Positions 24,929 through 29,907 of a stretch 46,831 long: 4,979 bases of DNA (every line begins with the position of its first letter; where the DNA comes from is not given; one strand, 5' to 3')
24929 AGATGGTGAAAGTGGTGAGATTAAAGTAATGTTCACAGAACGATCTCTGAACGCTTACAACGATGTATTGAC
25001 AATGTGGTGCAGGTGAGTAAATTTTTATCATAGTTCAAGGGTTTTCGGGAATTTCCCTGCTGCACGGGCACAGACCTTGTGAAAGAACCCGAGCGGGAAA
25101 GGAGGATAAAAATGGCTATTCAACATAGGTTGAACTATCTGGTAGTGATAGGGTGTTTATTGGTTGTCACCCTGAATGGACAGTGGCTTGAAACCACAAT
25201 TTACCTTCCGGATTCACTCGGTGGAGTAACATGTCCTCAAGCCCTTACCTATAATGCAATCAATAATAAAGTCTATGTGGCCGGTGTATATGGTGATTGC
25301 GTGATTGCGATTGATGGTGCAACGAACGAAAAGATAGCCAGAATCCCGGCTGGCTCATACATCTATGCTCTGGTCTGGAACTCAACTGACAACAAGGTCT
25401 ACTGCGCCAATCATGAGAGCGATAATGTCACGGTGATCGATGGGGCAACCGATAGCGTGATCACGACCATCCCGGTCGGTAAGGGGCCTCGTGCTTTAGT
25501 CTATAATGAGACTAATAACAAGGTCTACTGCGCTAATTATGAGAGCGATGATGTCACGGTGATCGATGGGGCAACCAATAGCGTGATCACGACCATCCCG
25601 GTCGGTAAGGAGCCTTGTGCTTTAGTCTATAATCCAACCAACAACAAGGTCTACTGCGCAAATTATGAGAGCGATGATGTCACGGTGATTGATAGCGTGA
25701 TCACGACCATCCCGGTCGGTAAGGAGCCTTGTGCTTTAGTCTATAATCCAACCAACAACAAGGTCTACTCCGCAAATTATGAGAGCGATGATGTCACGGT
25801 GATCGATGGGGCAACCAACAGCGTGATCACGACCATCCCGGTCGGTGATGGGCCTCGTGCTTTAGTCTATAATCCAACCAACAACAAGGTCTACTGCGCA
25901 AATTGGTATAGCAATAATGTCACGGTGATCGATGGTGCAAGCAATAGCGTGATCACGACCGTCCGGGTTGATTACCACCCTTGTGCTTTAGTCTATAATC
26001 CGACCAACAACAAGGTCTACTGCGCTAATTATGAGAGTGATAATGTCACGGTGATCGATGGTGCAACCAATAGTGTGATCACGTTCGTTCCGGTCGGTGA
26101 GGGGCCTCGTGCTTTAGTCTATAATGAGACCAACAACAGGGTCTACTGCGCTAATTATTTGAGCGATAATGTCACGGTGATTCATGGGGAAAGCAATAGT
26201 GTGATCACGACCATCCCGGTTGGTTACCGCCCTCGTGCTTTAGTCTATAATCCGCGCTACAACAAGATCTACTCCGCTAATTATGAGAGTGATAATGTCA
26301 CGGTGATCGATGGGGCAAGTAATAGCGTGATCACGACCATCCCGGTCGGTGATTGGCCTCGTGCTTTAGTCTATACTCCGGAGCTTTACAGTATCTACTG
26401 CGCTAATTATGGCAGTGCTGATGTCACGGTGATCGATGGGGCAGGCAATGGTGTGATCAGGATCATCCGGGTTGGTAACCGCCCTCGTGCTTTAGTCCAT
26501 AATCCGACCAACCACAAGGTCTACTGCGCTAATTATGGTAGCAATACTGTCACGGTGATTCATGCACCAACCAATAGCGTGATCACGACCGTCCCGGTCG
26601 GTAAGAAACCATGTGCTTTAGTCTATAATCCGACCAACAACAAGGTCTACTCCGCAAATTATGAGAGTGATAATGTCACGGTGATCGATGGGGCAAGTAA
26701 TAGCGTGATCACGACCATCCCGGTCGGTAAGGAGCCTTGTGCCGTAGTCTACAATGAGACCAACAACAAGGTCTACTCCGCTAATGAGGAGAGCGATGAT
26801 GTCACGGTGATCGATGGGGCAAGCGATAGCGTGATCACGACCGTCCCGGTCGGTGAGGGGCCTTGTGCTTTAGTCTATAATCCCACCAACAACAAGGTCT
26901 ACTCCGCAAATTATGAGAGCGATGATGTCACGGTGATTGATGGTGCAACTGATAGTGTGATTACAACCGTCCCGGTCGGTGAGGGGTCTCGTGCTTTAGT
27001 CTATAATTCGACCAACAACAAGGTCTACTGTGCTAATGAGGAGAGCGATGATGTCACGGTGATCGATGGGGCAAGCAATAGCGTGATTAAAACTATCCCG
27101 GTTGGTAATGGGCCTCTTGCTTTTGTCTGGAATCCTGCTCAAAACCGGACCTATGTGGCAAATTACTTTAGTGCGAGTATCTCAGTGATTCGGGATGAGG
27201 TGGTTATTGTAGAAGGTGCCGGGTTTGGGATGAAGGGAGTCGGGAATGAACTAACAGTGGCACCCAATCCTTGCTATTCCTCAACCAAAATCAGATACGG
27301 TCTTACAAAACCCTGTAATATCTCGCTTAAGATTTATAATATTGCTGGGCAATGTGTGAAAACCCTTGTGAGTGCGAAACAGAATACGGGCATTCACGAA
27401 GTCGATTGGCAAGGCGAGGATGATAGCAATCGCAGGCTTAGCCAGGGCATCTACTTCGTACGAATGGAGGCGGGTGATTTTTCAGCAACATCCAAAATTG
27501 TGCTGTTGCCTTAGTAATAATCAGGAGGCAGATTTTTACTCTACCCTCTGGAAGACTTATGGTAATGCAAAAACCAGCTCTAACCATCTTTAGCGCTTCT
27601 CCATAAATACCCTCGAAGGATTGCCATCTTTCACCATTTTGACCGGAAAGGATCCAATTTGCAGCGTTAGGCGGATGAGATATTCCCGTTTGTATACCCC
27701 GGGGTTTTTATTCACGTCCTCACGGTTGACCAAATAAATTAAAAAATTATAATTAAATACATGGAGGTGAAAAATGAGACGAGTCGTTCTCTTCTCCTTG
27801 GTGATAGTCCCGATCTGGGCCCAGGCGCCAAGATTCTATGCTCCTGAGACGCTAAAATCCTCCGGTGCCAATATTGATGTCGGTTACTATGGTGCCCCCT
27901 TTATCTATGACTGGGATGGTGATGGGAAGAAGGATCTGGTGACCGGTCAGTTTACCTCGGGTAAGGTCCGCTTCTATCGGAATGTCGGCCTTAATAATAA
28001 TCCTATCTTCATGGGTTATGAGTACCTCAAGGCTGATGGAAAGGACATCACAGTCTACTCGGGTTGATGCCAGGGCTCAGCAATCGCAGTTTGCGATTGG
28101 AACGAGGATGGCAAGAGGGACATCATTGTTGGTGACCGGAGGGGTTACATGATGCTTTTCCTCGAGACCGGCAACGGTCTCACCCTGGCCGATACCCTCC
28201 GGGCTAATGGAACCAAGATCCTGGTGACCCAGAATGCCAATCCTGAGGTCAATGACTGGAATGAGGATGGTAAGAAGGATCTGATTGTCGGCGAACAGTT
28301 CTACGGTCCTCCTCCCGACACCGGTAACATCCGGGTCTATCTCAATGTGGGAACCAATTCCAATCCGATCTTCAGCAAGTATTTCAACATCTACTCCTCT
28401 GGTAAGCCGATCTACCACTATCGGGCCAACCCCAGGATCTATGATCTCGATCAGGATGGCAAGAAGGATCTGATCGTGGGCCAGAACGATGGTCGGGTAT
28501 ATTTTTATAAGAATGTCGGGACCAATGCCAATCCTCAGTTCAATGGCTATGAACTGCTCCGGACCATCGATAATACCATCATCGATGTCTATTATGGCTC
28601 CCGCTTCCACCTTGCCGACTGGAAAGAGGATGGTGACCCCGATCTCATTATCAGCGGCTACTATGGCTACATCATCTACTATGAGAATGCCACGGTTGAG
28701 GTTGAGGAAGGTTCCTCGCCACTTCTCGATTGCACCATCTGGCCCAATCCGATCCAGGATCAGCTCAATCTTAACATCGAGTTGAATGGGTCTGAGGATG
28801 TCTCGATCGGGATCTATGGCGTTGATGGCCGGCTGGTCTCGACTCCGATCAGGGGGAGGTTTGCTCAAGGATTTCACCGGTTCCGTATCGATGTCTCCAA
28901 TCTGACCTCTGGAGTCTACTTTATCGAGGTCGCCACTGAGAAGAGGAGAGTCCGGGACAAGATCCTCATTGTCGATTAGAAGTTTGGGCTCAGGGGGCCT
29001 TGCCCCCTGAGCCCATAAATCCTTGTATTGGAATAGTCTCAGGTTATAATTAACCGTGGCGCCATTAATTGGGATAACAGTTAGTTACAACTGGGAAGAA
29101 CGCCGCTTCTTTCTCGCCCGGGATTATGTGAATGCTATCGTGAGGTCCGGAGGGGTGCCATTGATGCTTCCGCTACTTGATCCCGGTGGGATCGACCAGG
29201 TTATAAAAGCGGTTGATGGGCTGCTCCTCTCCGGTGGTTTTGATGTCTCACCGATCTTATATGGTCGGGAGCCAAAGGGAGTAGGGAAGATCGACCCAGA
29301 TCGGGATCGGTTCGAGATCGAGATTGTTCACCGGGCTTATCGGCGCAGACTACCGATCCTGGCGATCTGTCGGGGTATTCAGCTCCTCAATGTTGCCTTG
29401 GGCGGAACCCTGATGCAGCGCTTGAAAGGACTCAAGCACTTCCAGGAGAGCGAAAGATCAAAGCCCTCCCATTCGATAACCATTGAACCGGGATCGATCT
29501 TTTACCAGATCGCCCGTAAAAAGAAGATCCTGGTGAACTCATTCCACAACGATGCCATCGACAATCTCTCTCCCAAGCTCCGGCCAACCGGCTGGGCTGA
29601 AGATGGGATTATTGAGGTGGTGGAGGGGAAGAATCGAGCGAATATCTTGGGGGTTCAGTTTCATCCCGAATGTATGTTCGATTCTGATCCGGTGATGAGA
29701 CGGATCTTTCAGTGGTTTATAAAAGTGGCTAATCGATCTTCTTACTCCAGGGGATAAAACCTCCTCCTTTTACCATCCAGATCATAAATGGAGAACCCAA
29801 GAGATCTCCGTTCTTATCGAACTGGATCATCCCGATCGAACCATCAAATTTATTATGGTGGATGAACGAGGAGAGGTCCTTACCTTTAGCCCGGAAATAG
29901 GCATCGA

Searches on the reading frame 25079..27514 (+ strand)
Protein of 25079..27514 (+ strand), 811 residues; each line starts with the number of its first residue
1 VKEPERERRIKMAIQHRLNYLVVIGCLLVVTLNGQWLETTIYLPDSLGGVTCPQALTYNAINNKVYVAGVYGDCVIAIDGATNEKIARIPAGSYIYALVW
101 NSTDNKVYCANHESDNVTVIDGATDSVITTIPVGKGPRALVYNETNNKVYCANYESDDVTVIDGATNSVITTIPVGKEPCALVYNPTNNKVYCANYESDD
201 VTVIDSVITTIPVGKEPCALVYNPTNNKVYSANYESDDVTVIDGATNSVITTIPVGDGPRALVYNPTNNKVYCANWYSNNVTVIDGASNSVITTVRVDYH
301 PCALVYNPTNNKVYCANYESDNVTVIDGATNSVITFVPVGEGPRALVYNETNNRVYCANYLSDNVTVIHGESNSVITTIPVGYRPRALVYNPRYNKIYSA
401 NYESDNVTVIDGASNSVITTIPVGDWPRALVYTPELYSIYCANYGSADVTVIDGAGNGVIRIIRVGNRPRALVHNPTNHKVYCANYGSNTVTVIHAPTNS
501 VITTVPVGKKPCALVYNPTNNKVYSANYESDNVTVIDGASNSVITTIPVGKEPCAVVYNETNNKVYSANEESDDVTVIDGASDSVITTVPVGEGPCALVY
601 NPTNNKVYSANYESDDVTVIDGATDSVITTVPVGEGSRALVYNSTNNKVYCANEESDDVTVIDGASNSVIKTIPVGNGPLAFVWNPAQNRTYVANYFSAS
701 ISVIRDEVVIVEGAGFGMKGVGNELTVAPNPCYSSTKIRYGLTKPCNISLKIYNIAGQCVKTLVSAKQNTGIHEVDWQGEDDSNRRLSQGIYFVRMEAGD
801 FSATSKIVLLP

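Call 27: search_protein_families(library=pfam, proteins=[window:25079-27514:+])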
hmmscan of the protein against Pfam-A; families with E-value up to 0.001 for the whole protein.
window:25079-27514:+ (811 aa): 9 families
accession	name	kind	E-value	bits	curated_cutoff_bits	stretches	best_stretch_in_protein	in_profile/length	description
PF10282.15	Lactonase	-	1.6e-34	120.1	21.7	2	252-369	186-319/344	Lactonase, 7-bladed beta-propeller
PF21783.3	YNCE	-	1.9e-29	103.5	27.1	2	398-684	43-332/339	YNCE-like beta-propeller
PF25174.1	Beta-prop_THOC3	-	3.7e-23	82.3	305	2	471-689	51-267/272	THOC3 beta-propeller domain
PF25173.1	Beta-prop_WDR3_1st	-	6.3e-14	52.5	154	1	474-628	25-179/184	WDR3 first beta-propeller domain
PF13860.13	FlgD_ig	-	1.3e-10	41.6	27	1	738-798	14-75/79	FlgD Ig-like domain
PF24807.1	WD40_CDC20-Fz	-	5.7e-09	36.1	200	0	470-586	181-289/292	CDC20/Fizzy WD40 domain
PF03646.20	FlaG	-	2e-07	31.5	23.8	0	115-132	63-80/101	FlaG protein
PF02239.22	Cytochrom_D1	-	3.1e-06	26.4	25.5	0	75-175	17-117/368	Cytochrome D1 heme domain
PF18962.6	Por_Secre_tail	-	9.8e-06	26.2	27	1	729-808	3-74/75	Secretion system C-terminal sorting domain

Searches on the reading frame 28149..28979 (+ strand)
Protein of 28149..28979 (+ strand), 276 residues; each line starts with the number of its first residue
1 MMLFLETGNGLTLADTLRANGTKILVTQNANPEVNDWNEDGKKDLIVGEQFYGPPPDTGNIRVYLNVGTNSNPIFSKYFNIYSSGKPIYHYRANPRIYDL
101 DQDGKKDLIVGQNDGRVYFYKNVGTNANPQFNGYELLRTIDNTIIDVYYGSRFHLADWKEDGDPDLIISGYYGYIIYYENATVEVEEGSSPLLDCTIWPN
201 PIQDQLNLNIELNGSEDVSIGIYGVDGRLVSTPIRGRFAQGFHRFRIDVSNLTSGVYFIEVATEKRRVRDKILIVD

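Call 27: search_protein_families(library=pfam, proteins=[window:28149-28979:+])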
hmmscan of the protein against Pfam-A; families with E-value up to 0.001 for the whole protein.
window:28149-28979:+ (276 aa): 5 families
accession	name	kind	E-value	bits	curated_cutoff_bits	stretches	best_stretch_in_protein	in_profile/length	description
PF18962.6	Por_Secre_tail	-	4.8e-14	52.8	27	1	197-274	1-75/75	Secretion system C-terminal sorting domain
PF13517.12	FG-GAP_3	-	9.2e-12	45.8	26.9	1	99-167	1-60/61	FG-GAP-like repeat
PF01839.29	FG-GAP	-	1.4e-06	28.5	22.1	0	99-120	9-37/37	FG-GAP repeat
PF23743.1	Beta-prop_BBS7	-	3.5e-05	23.7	27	1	97-122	226-251/299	BBS7 beta-propeller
PF14783.12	BBS2_Mid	-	0.0007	20.1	27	0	97-123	4-30/108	Ciliary BBSome complex subunit 2, middle region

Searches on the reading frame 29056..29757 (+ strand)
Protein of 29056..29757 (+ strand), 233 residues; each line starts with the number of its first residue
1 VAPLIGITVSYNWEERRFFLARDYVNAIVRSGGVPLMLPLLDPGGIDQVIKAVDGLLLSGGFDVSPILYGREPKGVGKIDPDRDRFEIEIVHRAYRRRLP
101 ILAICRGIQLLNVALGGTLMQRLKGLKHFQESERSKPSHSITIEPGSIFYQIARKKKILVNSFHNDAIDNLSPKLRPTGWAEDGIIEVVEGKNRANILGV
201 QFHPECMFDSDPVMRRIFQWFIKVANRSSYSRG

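Call 27: search_protein_families(library=pfam, proteins=[window:29056-29757:+])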
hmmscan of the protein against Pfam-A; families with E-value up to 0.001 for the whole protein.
window:29056-29757:+ (233 aa): 2 families
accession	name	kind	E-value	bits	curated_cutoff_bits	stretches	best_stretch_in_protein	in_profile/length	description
PF07722.19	Peptidase_C26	-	4.1e-61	207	20.5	1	3-205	1-219/219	Peptidase C26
PF00117.34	GATase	-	1.2e-17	64.7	22.8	1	53-207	43-174/190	Glutamine amidotransferase class-I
